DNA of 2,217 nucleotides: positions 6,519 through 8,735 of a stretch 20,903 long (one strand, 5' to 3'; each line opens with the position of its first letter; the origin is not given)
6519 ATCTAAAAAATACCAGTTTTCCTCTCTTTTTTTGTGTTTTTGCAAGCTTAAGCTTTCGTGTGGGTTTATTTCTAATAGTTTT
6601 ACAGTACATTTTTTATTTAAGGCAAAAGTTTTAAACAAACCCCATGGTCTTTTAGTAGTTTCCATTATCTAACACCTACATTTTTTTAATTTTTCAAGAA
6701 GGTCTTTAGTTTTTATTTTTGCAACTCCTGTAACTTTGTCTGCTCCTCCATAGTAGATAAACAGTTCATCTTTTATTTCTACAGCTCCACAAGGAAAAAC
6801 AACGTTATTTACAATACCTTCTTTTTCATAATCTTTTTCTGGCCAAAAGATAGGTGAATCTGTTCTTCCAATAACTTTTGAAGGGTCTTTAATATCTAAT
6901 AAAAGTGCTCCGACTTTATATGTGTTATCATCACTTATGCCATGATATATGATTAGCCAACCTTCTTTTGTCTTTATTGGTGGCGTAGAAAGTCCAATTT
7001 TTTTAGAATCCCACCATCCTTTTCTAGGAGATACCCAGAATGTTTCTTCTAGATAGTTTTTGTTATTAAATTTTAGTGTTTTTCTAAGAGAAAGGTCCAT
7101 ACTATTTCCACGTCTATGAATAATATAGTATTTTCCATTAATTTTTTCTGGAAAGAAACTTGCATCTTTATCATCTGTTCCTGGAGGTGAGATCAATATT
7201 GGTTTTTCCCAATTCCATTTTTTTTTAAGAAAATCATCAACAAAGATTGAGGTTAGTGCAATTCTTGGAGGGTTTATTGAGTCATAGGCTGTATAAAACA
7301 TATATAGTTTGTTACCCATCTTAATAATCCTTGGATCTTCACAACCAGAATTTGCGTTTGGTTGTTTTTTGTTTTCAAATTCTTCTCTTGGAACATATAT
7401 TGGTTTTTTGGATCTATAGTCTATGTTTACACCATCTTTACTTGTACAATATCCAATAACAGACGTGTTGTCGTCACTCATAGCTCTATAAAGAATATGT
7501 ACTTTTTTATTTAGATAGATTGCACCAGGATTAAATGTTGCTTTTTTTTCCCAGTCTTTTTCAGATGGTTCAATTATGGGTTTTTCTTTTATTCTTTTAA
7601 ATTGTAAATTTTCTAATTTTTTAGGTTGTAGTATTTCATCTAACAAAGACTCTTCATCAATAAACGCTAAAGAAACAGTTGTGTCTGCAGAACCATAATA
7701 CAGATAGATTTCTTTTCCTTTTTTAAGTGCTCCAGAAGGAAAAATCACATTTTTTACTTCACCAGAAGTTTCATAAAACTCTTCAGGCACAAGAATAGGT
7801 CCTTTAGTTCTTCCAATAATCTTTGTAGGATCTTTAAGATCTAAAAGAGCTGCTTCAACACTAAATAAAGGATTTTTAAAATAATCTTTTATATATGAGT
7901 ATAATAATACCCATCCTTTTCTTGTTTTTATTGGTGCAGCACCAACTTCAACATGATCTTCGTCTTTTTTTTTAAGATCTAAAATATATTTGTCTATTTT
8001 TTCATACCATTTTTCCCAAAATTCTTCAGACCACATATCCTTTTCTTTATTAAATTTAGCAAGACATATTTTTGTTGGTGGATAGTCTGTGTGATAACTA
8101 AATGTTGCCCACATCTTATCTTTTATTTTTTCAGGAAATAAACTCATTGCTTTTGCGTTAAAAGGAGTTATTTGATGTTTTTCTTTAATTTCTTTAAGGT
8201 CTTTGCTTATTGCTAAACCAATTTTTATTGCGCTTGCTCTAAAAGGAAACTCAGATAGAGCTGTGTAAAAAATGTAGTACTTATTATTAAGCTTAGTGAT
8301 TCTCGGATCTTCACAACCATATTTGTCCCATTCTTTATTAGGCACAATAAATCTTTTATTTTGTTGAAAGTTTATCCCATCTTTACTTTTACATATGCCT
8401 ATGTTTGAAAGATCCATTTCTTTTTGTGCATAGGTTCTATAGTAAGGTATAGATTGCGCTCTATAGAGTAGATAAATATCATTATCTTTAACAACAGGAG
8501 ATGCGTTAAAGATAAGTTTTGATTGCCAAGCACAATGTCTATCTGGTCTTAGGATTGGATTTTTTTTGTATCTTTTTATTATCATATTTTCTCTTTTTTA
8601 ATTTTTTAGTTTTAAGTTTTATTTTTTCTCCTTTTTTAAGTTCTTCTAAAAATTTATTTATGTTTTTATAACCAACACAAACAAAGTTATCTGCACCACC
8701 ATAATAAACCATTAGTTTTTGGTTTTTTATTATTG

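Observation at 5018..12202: Gap-free eight-gene operon joining GH130 mannoside-phosphorylase modules to reverse-RuMP pentose synthesis and PRPP synthetase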

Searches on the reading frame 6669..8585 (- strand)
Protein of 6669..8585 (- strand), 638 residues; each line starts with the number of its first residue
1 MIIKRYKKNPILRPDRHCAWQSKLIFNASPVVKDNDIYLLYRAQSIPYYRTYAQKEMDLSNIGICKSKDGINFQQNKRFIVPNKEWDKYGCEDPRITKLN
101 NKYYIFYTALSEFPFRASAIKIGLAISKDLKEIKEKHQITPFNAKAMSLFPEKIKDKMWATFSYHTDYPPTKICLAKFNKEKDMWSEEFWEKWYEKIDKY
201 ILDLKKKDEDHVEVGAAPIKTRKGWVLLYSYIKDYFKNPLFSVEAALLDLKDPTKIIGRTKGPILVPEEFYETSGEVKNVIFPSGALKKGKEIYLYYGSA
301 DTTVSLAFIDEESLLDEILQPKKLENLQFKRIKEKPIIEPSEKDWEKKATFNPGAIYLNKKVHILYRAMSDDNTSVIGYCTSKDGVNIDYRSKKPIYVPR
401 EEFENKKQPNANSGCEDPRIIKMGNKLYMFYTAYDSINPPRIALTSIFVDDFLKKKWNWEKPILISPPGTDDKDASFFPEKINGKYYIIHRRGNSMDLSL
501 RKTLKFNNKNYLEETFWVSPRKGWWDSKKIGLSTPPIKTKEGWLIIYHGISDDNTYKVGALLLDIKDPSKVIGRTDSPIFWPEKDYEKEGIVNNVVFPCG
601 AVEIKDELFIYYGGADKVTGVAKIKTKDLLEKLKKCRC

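Call 3: search_protein_families(library=pfam, proteins=[window:6669-8585:-], max_evalue=0.01)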
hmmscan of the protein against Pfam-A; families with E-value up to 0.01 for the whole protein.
window:6669-8585:- (638 aa): 3 families
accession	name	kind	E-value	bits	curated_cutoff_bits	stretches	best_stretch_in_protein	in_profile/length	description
PF04041.19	Glyco_hydro_130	-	2.2e-106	355.9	26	2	334-634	7-319/320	beta-1,4-mannooligosaccharide phosphorylase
PF00251.26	Glyco_hydro_32N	-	3.7e-06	27.2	22.1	0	58-113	36-91/307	Glycosyl hydrolases family 32 N-terminal domain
PF04616.20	Glyco_hydro_43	-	1e-05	25.5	32.2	1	44-183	20-160/288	Glycosyl hydrolases family 43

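Call 4: search_protein_families(library=ncbifam, proteins=[window:6669-8585:-], max_evalue=0.01)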
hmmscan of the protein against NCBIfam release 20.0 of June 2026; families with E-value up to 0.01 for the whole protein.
window:6669-8585:- (638 aa): 4 families
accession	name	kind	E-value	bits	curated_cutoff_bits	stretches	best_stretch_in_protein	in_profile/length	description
NF052550.1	BManbPhaseBMBP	equivalog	1.6e-139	464.3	450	2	327-629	2-294/296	beta-1,2-mannobiose phosphorylase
NF050092.1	BtaManbiosPhlase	equivalog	3.6e-104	348.4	550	2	376-634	108-351/351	BtaManbiosPhlase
NF058598.1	BetMansidBT3780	equivalog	5.1e-68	229.8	550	3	16-312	53-365/366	beta-1,2-mannosidase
TIGR01322.1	scrB_fam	subfamily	0.00011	21.1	356.4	0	63-113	58-108/447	sucrose-6-phosphate hydrolase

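Call 14: find_encoding_contigs(protein=window:6669-8585:-, flank=10000, max_places=6)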
Protein window:6669-8585:- (638 aa): no gene with exactly this product is on record in the collection.

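Call 15: find_homologous_proteins(query=window:6669-8585:-)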
Query window:6669-8585:- (638 aa): 7520 proteins with E <= 0.001 among 8000 candidates; the best 120 are listed.
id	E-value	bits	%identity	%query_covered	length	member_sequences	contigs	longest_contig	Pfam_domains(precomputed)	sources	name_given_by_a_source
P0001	0.0e+0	1477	100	100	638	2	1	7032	PF00251.27,PF04041.20,PF04616.21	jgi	-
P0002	8.1e-293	991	50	99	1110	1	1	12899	PF04041.20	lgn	-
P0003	7.4e-286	968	64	100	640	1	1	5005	PF04041.20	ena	-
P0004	3.8e-283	959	63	100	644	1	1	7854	PF00251.27,PF04041.20,PF04616.21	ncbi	-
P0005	5.7e-280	949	63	100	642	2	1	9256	PF04041.20,PF04616.21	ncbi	-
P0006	6.3e-278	942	62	100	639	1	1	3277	PF04041.20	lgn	-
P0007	2.4e-277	940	63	100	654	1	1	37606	PF00251.27,PF04041.20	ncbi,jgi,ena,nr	ncbi:MAG: hypothetical protein B6U87_00930 [Candidatus Aenigmarchaeota archaeon ex4484_52]|nr:MAG: h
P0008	2.2e-276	937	63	100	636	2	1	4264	PF04041.20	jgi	-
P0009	2.7e-276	937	62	100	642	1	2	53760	PF04041.20,PF04616.21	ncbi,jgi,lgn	ncbi:MAG: hypothetical protein PVJ67_02945 [Candidatus Pacearchaeota archaeon]|jgi:predicted GH43/DU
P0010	3.5e-276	936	62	100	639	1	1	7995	PF04041.20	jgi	jgi:beta-1,2-mannobiose phosphorylase / 1,2-beta-oligomannan phosphorylase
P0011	1.0e-275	935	61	100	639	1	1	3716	PF04041.20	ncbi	-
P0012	1.1e-275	935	61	100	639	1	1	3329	PF04041.20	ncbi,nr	ncbi:MAG: hypothetical protein KKD35_01330 [Elusimicrobia bacterium]|nr:hypothetical protein [Elusim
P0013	2.1e-275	934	61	100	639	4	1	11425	PF04041.20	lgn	-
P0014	6.1e-275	932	63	99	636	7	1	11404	PF04041.20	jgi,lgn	jgi:predicted GH43/DUF377 family glycosyl hydrolase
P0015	6.3e-275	932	61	100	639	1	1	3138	PF04041.20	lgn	-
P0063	1.5e-267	908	59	100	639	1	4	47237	PF04041.20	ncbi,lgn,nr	ncbi:MAG: hypothetical protein ABH824_04190 [Nanoarchaeota archaeon]|nr:hypothetical protein [Nanoar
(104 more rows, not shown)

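Call 17: find_related_loci(query=window:6669-8585:-, collection=genome_contigs, flank=10000)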
Query window:6669-8585:- (638 aa) in genome_contigs; peptide patterns used: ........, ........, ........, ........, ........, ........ (x = any residue, [..] = any of these).
67 stretches matched a pattern; 8 encode a relative of the query (tblastn E <= 1e-3); 8 distinct loci.
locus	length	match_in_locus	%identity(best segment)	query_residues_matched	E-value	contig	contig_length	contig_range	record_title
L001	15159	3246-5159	52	2-637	0e+0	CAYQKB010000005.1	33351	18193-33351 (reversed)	MAG TPA_asm: uncultured Candidatus Saccharibacteria bacterium isolate SRP193066_co2_439 genome assembly, contig: NODE_66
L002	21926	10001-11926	52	1-633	0e+0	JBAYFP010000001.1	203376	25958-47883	MAG: Candidatus Paceibacterota bacterium isolate SO_2016_GW1_104 scaffold00128_OW334_2016, whole genome shotgun sequence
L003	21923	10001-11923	51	2-633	0e+0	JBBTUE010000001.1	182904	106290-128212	MAG: Patescibacteria group bacterium isolate H43-bin024_1 H43_bin024_1_000000000001, whole genome shotgun sequence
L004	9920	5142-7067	51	1-635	0e+0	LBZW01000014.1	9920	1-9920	MAG: Candidatus Nomurabacteria bacterium GW2011_GWA2_40_9 UU24_C0014, whole genome shotgun sequence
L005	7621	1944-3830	51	3-637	0e+0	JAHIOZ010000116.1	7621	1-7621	MAG: Patescibacteria group bacterium isolate KR13_S3.mb.34 KR13_S3.mb.34_k141_542381, whole genome shotgun sequence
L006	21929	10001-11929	52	2-633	0e+0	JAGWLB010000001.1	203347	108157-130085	MAG: Patescibacteria group bacterium isolate REEB175 contig-150_28, whole genome shotgun sequence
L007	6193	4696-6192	43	1-631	1e-71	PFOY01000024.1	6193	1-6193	MAG: Candidatus Nomurabacteria bacterium CG_4_10_14_0_2_um_filter_30_12 CG_4_10_14_0.2_scaffold_7724_c, whole genome sho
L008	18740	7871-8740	34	5-623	6e-43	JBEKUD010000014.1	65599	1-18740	MAG: Candidatus Sulfotelmatobacter sp. isolate SPRUCE 573 SPRUCE_573_14, whole genome shotgun sequence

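Call 18: find_encoding_contigs(protein=P0009, flank=10000, max_places=2)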
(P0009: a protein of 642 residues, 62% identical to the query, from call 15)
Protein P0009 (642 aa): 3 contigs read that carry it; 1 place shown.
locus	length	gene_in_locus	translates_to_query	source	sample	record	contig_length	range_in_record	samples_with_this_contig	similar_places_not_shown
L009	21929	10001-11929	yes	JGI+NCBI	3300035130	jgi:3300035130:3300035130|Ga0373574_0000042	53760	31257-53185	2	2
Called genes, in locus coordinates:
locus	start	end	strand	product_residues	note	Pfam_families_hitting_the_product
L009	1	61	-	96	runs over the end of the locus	PF01022:HTH_5, PF12840:HTH_20, PF13412:HTH_24 (weak), PF12802:MarR_2 (weak)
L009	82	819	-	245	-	PF13484:Fer4_16 (faint), PF12801:Fer4_5, PF12797:Fer4_2 (faint), PF12837:Fer4_6 (faint), PF12838:Fer4_7 (faint), PF00037:Fer4 (faint)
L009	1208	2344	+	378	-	PF07690:MFS_1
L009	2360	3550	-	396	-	PF02881:SRP54_N, PF13245:AAA_19 (faint), PF00448:SRP54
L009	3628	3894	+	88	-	-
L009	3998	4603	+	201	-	PF00300:His_Phos_1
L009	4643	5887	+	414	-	PF01676:Metalloenzyme, PF10143:PhosphMutase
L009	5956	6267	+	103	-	-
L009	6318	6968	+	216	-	PF04857:CAF1 (weak)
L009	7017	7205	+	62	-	-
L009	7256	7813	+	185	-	PF22090:Gins51_C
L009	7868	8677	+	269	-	PF00480:ROK, PF02685:Glucokinase (faint), PF00480:ROK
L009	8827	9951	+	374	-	PF04041:Glyco_hydro_130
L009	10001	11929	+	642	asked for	PF04041:Glyco_hydro_130, PF04616:Glyco_hydro_43 (faint), PF04041:Glyco_hydro_130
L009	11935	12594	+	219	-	-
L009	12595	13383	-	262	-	PF02353:CMAS (weak), PF13489:Methyltransf_23, PF13847:Methyltransf_31 (weak), PF08241:Methyltransf_11, PF08242:Methyltransf_12 (weak), PF13649:Methyltransf_25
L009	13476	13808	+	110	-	PF01050:MannoseP_isomer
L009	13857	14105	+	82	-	-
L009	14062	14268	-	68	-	PF07927:HicA_toxin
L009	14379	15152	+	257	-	PF00702:Hydrolase (weak), PF08282:Hydrolase_3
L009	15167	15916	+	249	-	PF00142:Fer4_NifH (faint), PF01656:CbiA, PF06564:CBP_BcsQ (weak), PF10609:ParA, PF13614:AAA_31, PF13500:AAA_26 (weak)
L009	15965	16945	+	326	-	PF00044:Gp_dh_N, PF02800:Gp_dh_C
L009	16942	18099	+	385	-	PF00162:PGK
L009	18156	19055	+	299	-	PF00294:PfkB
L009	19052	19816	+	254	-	PF01791:DeoC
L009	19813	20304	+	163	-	PF06560:GPI, PF07883:Cupin_2 (weak)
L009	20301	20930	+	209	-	PF00121:TIM, PF02581:TMP-TENI (faint), PF05690:ThiG (weak)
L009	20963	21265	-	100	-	-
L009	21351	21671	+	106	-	PF01155:HypA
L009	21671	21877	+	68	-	PF01455:HupF_HypC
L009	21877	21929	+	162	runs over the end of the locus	-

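Call 19: find_encoding_contigs(protein=P0007, flank=10000, max_places=2)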
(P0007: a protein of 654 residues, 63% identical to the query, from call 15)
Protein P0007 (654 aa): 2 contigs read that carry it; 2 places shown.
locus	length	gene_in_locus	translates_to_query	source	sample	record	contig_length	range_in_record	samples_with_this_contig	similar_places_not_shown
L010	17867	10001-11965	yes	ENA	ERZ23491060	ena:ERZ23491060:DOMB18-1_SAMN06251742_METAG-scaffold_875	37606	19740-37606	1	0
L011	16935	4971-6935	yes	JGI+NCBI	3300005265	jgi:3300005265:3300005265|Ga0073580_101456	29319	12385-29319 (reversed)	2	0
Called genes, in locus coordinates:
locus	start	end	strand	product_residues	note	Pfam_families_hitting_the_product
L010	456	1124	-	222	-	PF00730:HhH-GPD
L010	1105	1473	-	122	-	PF01198:Ribosomal_L31e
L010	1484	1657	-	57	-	-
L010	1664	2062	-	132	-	PF01092:Ribosomal_S6e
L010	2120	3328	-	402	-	PF01970:TctA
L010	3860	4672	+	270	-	-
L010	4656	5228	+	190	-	PF01300:Sua5_yciO_yrdC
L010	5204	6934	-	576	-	PF00749:tRNA-synt_1c, PF03950:tRNA-synt_1c_C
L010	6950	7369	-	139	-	PF13742:tRNA_anti_2 (weak), PF01336:tRNA_anti-codon (weak)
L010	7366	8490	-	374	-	PF00155:Aminotran_1_2, PF05889:SepSecS, PF00266:Aminotran_5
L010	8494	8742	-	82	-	-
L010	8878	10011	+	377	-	PF04041:Glyco_hydro_130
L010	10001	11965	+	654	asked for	PF00251:Glyco_hydro_32N (faint), PF04041:Glyco_hydro_130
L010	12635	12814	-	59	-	-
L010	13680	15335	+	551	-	-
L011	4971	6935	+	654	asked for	PF00251:Glyco_hydro_32N (faint), PF04041:Glyco_hydro_130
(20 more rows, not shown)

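Call 20: find_encoding_contigs(protein=P0063, flank=10000, max_places=2)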
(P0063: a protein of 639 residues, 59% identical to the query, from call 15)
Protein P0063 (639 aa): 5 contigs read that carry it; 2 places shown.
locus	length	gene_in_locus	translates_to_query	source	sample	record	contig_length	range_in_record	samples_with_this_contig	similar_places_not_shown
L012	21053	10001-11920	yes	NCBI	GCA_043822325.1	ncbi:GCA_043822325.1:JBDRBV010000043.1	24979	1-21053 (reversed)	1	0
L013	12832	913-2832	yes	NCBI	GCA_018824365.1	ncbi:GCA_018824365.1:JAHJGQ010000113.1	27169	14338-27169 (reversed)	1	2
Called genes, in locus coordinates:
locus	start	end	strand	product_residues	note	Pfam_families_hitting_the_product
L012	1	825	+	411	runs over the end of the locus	PF13473:Cupredoxin_1 (weak)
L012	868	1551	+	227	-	-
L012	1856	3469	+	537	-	PF04041:Glyco_hydro_130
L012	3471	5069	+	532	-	PF01558:POR, PF01855:POR_N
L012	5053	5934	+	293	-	PF02775:TPP_enzyme_C, PF12367:PFO_beta_C (weak)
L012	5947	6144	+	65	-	PF12797:Fer4_2 (weak), PF13187:Fer4_9 (faint), PF25160:LdpA_Fe-S-bd (faint), PF00037:Fer4 (weak), PF13459:Fer4_15, PF14697:Fer4_21 (faint), PF13370:Fer4_13, PF12838:Fer4_7 (weak)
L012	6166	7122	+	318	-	PF00890:FAD_binding_2 (faint), PF01134:GIDA (faint), PF07992:Pyr_redox_2, PF13738:Pyr_redox_3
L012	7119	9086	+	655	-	PF16177:ACAS_N, PF00501:AMP-binding, PF13193:AMP-binding_C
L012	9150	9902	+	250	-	PF00106:adh_short, PF08659:KR, PF23441:SDR, PF13561:adh_short_C2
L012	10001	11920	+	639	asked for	PF04041:Glyco_hydro_130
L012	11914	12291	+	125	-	PF01050:MannoseP_isomer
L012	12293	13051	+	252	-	PF08282:Hydrolase_3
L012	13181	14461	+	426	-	PF00390:malic, PF03949:Malic_M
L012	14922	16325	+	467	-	PF01336:tRNA_anti-codon, PF00152:tRNA-synt_2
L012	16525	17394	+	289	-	PF14257:DUF4349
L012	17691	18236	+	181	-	PF01909:NTP_transf_2, PF18765:Polbeta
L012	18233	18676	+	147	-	-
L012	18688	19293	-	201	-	PF01022:HTH_5, PF12840:HTH_20, PF13412:HTH_24, PF09339:HTH_IclR (weak)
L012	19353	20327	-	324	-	PF01699:Na_Ca_ex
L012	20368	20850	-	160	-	-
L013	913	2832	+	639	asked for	PF04041:Glyco_hydro_130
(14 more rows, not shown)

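Call 66: search_protein_families(library=pfam, proteins=[L012:12293-13051:+, L009:11935-12594:+, L009:7868-8677:+, L012:1856-3469:+], max_evalue=0.01)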
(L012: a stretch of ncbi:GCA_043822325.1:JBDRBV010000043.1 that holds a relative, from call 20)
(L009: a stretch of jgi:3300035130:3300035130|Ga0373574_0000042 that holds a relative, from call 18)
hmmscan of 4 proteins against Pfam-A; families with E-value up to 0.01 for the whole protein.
L012:12293-13051:+ (252 aa): 3 families
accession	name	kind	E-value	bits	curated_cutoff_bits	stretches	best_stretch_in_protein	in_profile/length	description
PF08282.18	Hydrolase_3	-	3.2e-16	60.3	20.9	2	122-221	127-227/255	haloacid dehalogenase-like hydrolase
PF00702.32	Hydrolase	-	0.00011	23.1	26.4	1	19-217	1-191/191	haloacid dehalogenase-like hydrolase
PF13419.12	HAD_2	-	0.005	17.4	23.8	0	183-221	138-176/178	Haloacid dehalogenase-like hydrolase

L009:11935-12594:+ (219 aa): 0 families

L009:7868-8677:+ (269 aa): 3 families
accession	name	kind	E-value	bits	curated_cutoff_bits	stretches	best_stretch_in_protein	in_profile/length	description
PF00480.26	ROK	-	9.7e-40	137.3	22.9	2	6-157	2-163/294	ROK family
PF02685.22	Glucokinase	-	1.3e-06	28.1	22.1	1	6-141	1-149/314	Glucokinase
PF01869.26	BcrAD_BadFG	-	0.0087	16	31.5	0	189-244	193-253/271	BadF/BadG/BcrA/BcrD ATPase family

L012:1856-3469:+ (537 aa): 1 family
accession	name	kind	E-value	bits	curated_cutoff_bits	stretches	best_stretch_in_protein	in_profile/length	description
PF04041.19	Glyco_hydro_130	-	4.7e-47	160.9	26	1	218-515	31-318/320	beta-1,4-mannooligosaccharide phosphorylase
